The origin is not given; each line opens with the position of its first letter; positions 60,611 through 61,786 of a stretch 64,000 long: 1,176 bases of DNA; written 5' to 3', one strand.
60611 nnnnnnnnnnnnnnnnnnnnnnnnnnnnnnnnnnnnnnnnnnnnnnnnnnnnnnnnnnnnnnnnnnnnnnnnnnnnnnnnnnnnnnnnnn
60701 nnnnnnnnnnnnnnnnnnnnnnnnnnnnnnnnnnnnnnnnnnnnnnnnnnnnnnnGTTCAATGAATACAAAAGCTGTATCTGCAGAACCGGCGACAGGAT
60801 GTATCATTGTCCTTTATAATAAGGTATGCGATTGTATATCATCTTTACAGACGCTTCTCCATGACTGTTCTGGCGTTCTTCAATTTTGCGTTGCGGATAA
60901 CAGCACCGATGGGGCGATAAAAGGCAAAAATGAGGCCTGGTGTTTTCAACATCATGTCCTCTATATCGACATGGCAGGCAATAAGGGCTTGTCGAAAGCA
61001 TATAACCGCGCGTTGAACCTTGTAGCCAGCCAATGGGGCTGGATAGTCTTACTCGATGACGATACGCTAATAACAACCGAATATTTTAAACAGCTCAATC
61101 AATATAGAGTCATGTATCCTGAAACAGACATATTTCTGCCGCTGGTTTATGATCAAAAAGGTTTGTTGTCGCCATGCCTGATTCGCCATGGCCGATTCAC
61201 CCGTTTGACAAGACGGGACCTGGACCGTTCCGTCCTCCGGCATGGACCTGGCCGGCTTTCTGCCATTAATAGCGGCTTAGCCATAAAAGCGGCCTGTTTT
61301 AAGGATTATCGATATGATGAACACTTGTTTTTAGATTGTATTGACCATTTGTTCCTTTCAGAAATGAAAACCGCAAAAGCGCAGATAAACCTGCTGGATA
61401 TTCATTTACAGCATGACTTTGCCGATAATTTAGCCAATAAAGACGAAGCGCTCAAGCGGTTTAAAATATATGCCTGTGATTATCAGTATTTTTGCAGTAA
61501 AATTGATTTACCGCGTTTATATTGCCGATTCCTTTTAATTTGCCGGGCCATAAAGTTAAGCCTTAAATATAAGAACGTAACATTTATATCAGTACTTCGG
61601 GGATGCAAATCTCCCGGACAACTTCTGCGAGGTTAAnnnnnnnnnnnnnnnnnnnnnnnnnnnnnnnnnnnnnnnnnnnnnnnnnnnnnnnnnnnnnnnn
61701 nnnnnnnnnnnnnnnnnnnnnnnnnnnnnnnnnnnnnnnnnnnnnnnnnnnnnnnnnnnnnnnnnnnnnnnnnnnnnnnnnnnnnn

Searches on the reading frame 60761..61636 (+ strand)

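Call 9: search_protein_families(library=pfam, proteins=[window:60761-61636:+])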
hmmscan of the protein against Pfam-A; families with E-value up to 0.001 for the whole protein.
window:60761-61636:+ (291 aa): 1 family
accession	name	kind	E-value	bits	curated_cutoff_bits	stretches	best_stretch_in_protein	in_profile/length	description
PF00535.33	Glycos_transf_2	-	1.2e-07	32.3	23.3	1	15-112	3-99/168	Glycosyl transferase family 2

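Call 69: search_protein_families(library=ncbifam, proteins=[window:60761-61636:+], max_evalue=1e-10)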
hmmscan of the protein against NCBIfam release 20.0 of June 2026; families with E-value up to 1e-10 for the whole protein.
window:60761-61636:+ (291 aa): 0 families
